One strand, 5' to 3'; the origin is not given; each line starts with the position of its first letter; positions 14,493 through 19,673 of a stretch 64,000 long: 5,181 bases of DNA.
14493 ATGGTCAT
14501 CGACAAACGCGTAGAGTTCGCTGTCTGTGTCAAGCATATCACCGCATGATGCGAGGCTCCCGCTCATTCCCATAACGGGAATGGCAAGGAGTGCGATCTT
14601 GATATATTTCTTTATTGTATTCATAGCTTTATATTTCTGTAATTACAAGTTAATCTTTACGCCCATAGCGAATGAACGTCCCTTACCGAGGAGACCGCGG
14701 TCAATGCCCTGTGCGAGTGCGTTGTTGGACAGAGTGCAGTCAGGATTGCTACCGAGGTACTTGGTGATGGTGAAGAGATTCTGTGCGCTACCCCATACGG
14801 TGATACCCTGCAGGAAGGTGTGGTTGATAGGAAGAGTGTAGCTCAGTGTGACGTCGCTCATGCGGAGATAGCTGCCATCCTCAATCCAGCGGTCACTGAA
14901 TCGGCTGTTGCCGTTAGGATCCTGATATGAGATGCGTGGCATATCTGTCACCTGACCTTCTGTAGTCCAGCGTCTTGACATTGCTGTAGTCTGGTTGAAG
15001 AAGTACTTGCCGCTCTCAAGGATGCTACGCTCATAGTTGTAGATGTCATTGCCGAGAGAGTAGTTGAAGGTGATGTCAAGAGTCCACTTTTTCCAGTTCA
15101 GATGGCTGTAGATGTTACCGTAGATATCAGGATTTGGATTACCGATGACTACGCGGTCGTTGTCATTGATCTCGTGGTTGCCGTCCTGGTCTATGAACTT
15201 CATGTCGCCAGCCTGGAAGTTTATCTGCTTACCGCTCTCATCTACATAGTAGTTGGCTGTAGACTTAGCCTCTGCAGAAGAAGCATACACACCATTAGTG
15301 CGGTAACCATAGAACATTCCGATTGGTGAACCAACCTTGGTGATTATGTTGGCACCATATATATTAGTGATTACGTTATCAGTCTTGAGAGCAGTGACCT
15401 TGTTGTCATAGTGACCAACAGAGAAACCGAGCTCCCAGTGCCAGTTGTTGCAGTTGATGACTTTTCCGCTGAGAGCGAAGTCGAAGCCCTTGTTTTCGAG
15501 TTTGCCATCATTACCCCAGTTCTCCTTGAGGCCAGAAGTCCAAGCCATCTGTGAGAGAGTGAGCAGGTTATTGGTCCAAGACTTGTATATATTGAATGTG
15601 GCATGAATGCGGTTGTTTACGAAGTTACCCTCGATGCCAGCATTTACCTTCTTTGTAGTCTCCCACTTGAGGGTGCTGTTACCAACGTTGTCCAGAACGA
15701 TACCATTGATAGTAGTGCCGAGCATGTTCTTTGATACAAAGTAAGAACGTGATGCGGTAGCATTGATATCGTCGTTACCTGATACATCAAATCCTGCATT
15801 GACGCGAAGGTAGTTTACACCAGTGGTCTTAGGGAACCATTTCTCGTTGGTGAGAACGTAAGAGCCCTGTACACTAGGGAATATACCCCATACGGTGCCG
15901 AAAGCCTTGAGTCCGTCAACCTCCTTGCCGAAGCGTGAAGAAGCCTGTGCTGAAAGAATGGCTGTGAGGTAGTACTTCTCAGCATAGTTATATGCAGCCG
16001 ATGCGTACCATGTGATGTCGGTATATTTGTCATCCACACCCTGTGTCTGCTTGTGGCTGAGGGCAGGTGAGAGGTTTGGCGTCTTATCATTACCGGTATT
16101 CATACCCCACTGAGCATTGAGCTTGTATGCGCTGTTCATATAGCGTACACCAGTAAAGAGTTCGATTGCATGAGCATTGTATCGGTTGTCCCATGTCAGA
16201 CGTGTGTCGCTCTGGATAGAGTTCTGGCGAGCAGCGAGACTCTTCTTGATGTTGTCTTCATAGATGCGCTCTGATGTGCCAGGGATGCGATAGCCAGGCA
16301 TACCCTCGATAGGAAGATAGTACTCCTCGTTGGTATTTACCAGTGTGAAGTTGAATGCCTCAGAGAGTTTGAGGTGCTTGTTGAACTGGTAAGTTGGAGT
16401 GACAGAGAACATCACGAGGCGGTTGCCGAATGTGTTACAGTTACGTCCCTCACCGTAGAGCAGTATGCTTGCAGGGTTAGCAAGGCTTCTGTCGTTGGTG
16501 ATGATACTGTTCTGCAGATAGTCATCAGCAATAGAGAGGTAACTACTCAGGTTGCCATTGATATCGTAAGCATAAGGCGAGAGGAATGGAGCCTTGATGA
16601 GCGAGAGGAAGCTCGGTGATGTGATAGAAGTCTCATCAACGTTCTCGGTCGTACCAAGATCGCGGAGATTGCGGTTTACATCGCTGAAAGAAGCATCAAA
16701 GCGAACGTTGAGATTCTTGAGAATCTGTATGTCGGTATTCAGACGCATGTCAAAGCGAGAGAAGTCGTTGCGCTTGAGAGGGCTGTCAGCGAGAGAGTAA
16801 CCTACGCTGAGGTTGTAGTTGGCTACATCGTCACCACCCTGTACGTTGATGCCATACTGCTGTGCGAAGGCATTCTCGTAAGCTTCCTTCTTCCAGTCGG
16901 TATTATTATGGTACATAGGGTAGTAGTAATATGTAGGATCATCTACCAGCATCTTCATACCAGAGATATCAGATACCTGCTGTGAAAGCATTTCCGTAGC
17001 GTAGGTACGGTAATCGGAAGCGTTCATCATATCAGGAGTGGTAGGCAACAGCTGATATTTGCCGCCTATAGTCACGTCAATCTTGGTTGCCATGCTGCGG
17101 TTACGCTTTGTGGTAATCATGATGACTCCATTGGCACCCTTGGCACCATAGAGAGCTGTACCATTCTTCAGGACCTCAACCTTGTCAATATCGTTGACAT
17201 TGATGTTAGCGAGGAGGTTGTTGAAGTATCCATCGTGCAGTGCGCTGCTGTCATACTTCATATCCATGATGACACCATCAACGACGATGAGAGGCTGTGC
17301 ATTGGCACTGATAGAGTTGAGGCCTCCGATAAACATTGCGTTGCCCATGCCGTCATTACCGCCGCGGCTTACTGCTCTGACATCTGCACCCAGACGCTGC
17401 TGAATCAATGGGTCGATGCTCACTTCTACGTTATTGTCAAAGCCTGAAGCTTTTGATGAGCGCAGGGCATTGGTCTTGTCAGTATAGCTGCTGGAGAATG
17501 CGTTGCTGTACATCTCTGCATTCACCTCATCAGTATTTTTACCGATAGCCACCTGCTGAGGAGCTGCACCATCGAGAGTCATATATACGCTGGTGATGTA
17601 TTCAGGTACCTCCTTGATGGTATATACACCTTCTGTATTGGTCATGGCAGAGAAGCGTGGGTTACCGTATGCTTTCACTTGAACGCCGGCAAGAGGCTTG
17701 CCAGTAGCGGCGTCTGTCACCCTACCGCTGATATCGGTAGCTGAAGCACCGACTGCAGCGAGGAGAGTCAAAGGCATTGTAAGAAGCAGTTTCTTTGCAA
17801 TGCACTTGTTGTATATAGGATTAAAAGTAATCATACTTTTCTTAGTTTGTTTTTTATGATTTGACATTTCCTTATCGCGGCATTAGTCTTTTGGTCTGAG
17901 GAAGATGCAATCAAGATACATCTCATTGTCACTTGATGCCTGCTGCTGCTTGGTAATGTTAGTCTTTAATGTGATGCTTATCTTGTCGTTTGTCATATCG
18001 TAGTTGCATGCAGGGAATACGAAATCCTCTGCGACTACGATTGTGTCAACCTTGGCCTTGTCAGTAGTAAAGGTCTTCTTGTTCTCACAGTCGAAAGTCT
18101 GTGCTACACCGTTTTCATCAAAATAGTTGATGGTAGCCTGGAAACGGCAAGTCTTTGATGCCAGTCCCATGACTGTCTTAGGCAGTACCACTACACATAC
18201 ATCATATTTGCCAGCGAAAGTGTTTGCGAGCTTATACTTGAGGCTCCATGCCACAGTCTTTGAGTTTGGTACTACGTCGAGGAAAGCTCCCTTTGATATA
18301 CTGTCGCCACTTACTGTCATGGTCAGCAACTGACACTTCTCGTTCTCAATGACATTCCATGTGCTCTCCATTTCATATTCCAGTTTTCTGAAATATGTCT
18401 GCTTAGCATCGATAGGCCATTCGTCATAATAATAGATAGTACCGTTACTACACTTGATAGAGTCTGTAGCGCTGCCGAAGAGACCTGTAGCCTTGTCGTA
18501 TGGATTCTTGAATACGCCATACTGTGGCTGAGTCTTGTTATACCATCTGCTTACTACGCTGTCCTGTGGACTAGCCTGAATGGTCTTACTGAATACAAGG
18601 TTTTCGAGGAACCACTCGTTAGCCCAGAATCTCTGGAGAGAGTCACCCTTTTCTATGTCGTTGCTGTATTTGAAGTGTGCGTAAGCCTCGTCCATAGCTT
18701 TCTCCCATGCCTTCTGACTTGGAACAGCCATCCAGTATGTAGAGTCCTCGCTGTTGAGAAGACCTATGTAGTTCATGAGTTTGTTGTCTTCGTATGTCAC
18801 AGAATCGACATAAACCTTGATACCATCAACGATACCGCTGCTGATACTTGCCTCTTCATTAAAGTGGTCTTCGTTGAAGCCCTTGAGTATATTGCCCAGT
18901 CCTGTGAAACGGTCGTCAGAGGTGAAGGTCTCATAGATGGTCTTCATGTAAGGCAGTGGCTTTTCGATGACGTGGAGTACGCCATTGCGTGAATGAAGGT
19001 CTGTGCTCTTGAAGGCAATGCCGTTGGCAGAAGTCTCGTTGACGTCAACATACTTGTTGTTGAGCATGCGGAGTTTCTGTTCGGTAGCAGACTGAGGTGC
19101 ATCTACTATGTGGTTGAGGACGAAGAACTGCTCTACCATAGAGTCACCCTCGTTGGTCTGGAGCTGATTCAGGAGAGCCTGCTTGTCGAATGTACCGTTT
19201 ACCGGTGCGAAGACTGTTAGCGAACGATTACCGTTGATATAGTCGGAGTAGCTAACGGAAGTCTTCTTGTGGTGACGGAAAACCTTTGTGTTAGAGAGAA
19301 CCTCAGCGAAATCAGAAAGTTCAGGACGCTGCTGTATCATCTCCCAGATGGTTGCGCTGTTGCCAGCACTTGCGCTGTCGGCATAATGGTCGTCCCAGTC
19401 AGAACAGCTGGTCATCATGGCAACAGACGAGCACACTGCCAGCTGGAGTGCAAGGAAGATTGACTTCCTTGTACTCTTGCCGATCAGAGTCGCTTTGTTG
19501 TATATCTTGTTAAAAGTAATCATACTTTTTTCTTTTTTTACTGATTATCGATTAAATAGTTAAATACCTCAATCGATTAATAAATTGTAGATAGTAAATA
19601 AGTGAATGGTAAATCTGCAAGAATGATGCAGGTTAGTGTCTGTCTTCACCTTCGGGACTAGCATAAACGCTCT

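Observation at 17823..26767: Conserved inverted repeat centred on the start codon of five consecutive PUL genes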

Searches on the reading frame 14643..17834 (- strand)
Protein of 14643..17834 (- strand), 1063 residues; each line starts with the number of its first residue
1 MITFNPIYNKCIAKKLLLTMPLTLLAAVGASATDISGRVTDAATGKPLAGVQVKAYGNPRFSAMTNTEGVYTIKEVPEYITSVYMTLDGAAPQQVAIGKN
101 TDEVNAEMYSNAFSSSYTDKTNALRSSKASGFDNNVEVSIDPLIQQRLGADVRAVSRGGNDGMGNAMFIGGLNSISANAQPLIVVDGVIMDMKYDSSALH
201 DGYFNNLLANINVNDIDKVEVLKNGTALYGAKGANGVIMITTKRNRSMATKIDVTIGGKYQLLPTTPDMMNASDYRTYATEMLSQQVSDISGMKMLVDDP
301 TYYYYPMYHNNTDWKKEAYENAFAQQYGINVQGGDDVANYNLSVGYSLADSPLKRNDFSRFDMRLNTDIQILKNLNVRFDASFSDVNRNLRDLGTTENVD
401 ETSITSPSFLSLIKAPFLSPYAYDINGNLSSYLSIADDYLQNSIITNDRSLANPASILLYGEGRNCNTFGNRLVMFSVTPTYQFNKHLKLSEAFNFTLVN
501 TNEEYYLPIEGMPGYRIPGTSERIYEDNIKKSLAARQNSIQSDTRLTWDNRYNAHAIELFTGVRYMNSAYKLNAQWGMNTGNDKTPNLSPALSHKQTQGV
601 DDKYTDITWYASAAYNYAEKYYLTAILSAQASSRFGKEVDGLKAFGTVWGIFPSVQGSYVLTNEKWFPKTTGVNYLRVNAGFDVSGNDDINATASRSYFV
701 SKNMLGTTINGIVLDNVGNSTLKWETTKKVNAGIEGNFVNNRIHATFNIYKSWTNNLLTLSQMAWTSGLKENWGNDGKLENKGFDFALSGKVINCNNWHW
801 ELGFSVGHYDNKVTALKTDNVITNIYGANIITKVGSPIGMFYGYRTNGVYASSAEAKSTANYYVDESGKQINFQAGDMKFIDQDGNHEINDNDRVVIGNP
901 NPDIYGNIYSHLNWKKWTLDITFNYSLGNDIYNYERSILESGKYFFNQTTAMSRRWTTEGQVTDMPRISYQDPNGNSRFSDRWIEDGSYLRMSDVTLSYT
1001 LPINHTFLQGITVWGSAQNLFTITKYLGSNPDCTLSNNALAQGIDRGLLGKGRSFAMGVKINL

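Call 9: search_protein_families(library=pfam, proteins=[window:14643-17834:-])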
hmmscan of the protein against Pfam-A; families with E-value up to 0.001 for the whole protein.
window:14643-17834:- (1063 aa): 3 families
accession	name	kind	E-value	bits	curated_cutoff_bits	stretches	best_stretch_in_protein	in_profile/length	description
PF07715.20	Plug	-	1.8e-09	38.5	23.9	1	150-237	35-107/107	TonB-dependent Receptor Plug Domain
PF13620.12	CarboxypepD_reg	-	5.1e-09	36.8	32.3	1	35-96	2-65/82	Carboxypeptidase regulatory-like domain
PF13715.12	CarbopepD_reg_2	-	2.7e-07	31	32.2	1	35-113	1-81/88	CarboxypepD_reg-like domain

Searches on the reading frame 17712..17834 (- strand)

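Call 46: search_protein_families(library=pfam, max_evalue=10, proteins=[window:17712-17834:-])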
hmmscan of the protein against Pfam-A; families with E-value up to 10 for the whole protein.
seq(41 aa): 0 families

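Call 47: search_protein_families(library=ncbifam, max_evalue=10, proteins=[window:17712-17834:-])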
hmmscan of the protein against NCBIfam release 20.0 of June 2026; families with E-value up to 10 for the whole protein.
seq(41 aa): 1 family
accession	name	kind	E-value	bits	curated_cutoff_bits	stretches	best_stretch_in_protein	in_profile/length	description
NF041355.1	XopQ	equivalog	0.061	12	500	1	2-33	330-359/402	type III secretion system effector XopQ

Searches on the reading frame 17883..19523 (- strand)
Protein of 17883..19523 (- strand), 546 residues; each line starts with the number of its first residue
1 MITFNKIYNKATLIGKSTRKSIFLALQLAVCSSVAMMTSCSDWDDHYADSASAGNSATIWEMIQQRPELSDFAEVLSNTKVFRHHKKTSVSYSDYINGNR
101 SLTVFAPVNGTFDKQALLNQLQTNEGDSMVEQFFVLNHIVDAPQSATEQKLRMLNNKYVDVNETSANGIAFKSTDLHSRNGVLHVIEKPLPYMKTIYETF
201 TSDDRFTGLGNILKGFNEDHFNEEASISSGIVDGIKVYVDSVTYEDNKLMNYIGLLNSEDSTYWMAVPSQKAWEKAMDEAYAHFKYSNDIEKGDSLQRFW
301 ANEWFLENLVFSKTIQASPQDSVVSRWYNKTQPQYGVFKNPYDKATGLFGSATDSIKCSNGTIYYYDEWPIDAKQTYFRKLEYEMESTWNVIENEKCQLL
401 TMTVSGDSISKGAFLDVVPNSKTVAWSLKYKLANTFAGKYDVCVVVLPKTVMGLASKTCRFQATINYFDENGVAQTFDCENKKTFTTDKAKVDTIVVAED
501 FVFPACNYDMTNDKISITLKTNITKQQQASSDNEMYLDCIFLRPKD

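Call 9: search_protein_families(library=pfam, proteins=[window:17883-19523:-])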
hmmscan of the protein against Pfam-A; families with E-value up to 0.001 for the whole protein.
window:17883-19523:- (546 aa): 1 family
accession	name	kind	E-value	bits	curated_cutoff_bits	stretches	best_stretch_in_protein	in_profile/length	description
PF02469.27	Fasciclin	-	3.6e-09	37.3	22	1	91-190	14-121/123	Fasciclin domain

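Call 15: find_homologous_proteins(query=window:17883-19523:-)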
Query window:17883-19523:- (546 aa): 516 proteins with E <= 0.001 among 4917 candidates; the best 120 are listed.
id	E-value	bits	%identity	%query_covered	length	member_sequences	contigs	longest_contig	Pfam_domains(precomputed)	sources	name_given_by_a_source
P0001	0.0e+0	1249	100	100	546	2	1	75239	PF02469.28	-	-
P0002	3.9e-189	648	54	93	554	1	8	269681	-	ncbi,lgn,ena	-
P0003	4.1e-183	628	53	95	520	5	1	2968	-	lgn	-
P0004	1.7e-181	623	53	93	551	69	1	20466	PF02469.28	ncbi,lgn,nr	ncbi:MAG: fasciclin domain-containing protein [Prevotella sp.]|nr:fasciclin domain-containing protei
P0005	1.4e-178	613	53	95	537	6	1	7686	-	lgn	-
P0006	2.4e-178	612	52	93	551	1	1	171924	-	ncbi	-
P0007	7.5e-178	610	51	96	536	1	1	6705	-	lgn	-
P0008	1.2e-177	610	52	96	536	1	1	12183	PF02469.28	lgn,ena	-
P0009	1.8e-176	606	51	95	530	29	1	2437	PF02469.28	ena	-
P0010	1.9e-174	599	52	97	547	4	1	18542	PF02469.28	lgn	-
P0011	7.1e-174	597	50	96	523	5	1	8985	PF02469.28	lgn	-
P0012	1.2e-173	597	52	93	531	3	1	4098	-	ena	-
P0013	4.5e-173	595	51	97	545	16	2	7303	-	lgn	-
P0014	1.2e-171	590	50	97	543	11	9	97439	-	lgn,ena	-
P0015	2.0e-171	589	51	93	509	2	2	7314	-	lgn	-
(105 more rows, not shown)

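Call 19: find_encoding_contigs(protein=P0014, flank=10000, max_places=2)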
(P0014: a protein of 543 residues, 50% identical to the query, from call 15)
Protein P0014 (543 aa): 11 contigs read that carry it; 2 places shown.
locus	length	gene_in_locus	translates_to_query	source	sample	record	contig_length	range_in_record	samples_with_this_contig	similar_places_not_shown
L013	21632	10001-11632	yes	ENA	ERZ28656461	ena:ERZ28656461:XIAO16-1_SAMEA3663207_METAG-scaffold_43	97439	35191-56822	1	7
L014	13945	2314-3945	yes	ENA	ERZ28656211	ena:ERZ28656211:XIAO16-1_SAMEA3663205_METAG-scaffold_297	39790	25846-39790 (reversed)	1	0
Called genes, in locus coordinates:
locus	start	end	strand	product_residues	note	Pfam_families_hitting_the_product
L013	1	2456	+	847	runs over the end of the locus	PF02469:Fasciclin (faint)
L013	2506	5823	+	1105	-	PF13715:CarbopepD_reg_2, PF07715:Plug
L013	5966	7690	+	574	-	PF14322:SusD-like_3 (weak), PF07980:SusD_RagB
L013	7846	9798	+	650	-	PF02469:Fasciclin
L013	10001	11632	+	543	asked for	-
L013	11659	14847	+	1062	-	PF13620:CarboxypepD_reg (weak), PF13715:CarbopepD_reg_2 (weak), PF07715:Plug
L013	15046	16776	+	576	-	PF07980:SusD_RagB (weak)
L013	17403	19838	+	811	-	PF22847:Glyco_hydro_43_rel, PF22848:ASD1_dom, PF06964:Alpha-L-AF_C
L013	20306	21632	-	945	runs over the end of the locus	PF17874:TPR_MalT (faint), PF13424:TPR_12 (weak), PF13424:TPR_12, PF00512:HisKA, PF02518:HATPase_c, PF00072:Response_reg, PF12833:HTH_18, PF00165:HTH_AraC (weak), +7 more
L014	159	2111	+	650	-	PF02469:Fasciclin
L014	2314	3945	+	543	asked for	-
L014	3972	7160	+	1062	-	PF13620:CarboxypepD_reg (weak), PF13715:CarbopepD_reg_2 (weak), PF07715:Plug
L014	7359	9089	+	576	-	PF07980:SusD_RagB (weak)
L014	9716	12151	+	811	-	PF22847:Glyco_hydro_43_rel, PF22848:ASD1_dom, PF06964:Alpha-L-AF_C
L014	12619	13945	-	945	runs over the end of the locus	PF17874:TPR_MalT (faint), PF13424:TPR_12 (weak), PF13424:TPR_12, PF00512:HisKA, PF02518:HATPase_c, PF00072:Response_reg, PF12833:HTH_18, PF00165:HTH_AraC (weak), +7 more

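Call 20: find_encoding_contigs(protein=P0002, flank=10000, max_places=2)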
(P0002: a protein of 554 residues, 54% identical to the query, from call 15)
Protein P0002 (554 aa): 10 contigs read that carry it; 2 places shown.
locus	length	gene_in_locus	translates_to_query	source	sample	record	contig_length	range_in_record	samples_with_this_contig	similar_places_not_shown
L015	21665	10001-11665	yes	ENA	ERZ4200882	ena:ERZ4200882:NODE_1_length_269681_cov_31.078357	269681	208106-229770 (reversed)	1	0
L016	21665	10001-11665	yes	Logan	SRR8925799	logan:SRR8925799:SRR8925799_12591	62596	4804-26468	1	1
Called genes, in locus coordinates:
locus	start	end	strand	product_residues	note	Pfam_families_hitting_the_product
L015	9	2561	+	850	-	PF02469:Fasciclin (weak)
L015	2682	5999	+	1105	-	PF13620:CarboxypepD_reg (weak), PF13715:CarbopepD_reg_2, PF07715:Plug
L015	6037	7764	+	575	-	PF14322:SusD-like_3, PF07980:SusD_RagB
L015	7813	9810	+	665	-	PF02469:Fasciclin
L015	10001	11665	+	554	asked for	-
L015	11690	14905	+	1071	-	PF13620:CarboxypepD_reg, PF13715:CarbopepD_reg_2 (weak), PF07715:Plug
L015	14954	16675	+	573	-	PF14322:SusD-like_3 (weak), PF07980:SusD_RagB (weak)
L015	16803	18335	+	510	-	-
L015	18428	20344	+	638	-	PF03629:SASA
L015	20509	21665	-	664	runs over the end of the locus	PF14508:GH97_N, PF10566:Glyco_hydro_97, PF14509:GH97_C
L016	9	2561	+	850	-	PF02469:Fasciclin (weak)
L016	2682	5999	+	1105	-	PF13620:CarboxypepD_reg (weak), PF13715:CarbopepD_reg_2, PF07715:Plug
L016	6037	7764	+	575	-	PF14322:SusD-like_3, PF07980:SusD_RagB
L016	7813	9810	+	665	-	PF02469:Fasciclin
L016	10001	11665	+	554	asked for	-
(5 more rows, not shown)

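Call 29: find_related_loci(query=A1, collection=genome_contigs, flank=10000)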
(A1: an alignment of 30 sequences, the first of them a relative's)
Query A1 (546 aa) in genome_contigs; peptide patterns used: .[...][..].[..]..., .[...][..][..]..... (x = any residue, [..] = any of these).
294 stretches matched a pattern; 255 encode a relative of the query (tblastn E <= 1e-3); the best 80 are kept; 80 distinct loci.
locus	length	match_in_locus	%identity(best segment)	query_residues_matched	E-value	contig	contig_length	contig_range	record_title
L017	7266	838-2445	53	9-546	0e+0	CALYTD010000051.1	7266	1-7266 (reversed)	MAG: uncultured Prevotellaceae bacterium isolate SRR7188234_bin.28_metaWRAP_v1.3_MAG genome assembly, contig: ERZ9280841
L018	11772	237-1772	53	37-546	0e+0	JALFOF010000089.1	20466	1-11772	MAG: Prevotella sp. isolate SUG860 k141_131066, whole genome shotgun sequence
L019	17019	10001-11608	51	9-546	0e+0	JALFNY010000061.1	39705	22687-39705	MAG: Prevotella sp. isolate SUG853 k141_2284877, whole genome shotgun sequence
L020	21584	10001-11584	52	19-546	2e-180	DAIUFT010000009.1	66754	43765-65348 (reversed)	MAG TPA_asm: Prevotella sp. isolate CTOTU45218 NODE_26_length_66754_cov_15.975937, whole genome shotgun sequence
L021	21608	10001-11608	51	8-546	1e-178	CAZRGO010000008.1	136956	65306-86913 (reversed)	MAG TPA_asm: uncultured Prevotella sp. isolate SRP199465_co1_378 genome assembly, contig: NODE_128_length_136956_cov_100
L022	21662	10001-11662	49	1-546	3e-177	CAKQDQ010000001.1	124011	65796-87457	MAG: uncultured Prevotella sp. isolate REFINED_METABAT215_TOP10_CONTIGS_1500_ASSEMBLY_K77_MERGED__Hadza_MoBio_hadza-A-D_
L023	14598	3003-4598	50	14-544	1e-176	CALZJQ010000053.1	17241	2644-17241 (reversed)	MAG: uncultured Prevotella sp. isolate SRR3178347_bin.45_metaWRAP_v1.3_MAG genome assembly, contig: ERZ8974935.1341, who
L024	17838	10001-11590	49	14-544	6e-176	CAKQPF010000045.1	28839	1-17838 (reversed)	MAG: uncultured Prevotella sp. isolate REFINED_METABAT215_TOP10_CONTIGS_1500_ASSEMBLY_K77_MERGED__Hadza_PheChl_Fiber-Had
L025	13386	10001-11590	48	14-544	4e-173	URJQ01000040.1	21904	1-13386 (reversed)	uncultured Prevotella sp. isolate UMGS1063 genome assembly, contig: NODE_360_length_21904_cov_7.160602, whole genome sho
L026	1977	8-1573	49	22-544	0e+0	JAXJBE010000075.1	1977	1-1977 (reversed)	MAG: Bacteroidaceae bacterium isolate DOME_MAG_11322 11322_W0104_k141_64354, whole genome shotgun sequence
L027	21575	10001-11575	49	24-546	4e-171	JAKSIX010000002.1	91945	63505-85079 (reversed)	MAG: Bacteroidaceae bacterium isolate Horse_feces32 MAG032_2, whole genome shotgun sequence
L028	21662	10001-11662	48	1-546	1e-170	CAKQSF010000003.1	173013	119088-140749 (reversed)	MAG: uncultured Prevotella sp. isolate REFINED_METABAT215_TOP10_CONTIGS_1500_ASSEMBLY_K77_MERGED__Hadza_MoBio_hadza-E-H_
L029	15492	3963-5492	54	37-544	0e+0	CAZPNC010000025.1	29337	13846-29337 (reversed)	MAG TPA_asm: uncultured Prevotella sp. isolate binchicken_co154_83 genome assembly, contig: NODE_2253_length_29337_cov_8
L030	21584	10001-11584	47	15-544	9e-167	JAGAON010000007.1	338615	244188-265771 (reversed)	MAG: Prevotella sp. isolate RGIG8630 Water_deer_Cecum.Co__c1312674, whole genome shotgun sequence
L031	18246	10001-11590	47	14-544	2e-164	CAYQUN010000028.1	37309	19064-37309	MAG TPA_asm: uncultured Prevotella sp. isolate SRP350583_co2_435 genome assembly, contig: NODE_1396_length_37309_cov_59.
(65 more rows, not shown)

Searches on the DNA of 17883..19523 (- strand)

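Call 37: search_rna_families(sources=[L094, L077, L088], threshold=evalue, max_evalue=1)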
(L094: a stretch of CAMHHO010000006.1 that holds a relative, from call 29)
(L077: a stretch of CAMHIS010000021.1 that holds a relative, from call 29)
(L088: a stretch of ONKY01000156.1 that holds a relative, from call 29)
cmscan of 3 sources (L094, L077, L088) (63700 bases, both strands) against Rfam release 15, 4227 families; matches with E-value up to 1: 0.
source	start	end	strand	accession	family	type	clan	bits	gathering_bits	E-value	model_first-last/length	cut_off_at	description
